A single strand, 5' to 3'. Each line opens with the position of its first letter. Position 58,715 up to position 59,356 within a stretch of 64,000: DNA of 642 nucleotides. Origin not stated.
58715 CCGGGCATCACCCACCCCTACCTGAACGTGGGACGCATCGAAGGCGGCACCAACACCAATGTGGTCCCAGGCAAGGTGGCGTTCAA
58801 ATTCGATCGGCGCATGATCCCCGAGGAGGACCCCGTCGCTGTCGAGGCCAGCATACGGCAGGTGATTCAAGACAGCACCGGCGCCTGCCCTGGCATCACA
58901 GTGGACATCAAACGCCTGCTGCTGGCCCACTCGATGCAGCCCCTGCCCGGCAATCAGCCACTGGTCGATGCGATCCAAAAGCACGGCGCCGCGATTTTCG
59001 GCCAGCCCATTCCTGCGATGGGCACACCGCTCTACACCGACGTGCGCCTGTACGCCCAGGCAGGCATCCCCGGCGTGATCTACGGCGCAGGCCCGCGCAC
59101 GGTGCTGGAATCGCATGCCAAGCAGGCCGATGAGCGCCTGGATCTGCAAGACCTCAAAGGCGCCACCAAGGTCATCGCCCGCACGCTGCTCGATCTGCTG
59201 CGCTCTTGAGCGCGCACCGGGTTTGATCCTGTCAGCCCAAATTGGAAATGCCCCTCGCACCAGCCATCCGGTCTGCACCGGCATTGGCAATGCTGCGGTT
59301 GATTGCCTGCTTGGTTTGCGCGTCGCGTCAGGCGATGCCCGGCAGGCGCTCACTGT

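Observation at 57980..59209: M20 protein with a remodelled metal site: candidate missing ureide enzyme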

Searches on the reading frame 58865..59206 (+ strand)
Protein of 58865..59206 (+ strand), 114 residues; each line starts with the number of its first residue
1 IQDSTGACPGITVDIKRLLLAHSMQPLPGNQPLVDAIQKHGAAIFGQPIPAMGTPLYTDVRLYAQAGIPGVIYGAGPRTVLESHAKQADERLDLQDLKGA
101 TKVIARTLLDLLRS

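Call 89: search_solved_structures(query=window:58865-59206:+, max_evalue=10, show_alignments=5)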
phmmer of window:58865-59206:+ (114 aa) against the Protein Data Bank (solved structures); distinct sequences matched with E-value up to 10: 5.
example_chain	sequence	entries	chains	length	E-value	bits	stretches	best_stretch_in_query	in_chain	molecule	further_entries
5k8p_A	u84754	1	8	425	0.031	17.3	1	10-111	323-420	5-nitroanthranilic acid aminohydrolase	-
5k8m_A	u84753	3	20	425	0.031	17.3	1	10-111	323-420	5-nitroanthranilic acid aminohydrolase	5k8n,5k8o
8gqj_A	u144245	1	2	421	0.26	14.3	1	49-105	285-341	Thiolase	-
3pfo_A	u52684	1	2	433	0.4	13.7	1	40-105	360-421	putative acetylornithine deacetylase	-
5suh_A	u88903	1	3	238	0.95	12.5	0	44-90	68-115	MSM0271 protein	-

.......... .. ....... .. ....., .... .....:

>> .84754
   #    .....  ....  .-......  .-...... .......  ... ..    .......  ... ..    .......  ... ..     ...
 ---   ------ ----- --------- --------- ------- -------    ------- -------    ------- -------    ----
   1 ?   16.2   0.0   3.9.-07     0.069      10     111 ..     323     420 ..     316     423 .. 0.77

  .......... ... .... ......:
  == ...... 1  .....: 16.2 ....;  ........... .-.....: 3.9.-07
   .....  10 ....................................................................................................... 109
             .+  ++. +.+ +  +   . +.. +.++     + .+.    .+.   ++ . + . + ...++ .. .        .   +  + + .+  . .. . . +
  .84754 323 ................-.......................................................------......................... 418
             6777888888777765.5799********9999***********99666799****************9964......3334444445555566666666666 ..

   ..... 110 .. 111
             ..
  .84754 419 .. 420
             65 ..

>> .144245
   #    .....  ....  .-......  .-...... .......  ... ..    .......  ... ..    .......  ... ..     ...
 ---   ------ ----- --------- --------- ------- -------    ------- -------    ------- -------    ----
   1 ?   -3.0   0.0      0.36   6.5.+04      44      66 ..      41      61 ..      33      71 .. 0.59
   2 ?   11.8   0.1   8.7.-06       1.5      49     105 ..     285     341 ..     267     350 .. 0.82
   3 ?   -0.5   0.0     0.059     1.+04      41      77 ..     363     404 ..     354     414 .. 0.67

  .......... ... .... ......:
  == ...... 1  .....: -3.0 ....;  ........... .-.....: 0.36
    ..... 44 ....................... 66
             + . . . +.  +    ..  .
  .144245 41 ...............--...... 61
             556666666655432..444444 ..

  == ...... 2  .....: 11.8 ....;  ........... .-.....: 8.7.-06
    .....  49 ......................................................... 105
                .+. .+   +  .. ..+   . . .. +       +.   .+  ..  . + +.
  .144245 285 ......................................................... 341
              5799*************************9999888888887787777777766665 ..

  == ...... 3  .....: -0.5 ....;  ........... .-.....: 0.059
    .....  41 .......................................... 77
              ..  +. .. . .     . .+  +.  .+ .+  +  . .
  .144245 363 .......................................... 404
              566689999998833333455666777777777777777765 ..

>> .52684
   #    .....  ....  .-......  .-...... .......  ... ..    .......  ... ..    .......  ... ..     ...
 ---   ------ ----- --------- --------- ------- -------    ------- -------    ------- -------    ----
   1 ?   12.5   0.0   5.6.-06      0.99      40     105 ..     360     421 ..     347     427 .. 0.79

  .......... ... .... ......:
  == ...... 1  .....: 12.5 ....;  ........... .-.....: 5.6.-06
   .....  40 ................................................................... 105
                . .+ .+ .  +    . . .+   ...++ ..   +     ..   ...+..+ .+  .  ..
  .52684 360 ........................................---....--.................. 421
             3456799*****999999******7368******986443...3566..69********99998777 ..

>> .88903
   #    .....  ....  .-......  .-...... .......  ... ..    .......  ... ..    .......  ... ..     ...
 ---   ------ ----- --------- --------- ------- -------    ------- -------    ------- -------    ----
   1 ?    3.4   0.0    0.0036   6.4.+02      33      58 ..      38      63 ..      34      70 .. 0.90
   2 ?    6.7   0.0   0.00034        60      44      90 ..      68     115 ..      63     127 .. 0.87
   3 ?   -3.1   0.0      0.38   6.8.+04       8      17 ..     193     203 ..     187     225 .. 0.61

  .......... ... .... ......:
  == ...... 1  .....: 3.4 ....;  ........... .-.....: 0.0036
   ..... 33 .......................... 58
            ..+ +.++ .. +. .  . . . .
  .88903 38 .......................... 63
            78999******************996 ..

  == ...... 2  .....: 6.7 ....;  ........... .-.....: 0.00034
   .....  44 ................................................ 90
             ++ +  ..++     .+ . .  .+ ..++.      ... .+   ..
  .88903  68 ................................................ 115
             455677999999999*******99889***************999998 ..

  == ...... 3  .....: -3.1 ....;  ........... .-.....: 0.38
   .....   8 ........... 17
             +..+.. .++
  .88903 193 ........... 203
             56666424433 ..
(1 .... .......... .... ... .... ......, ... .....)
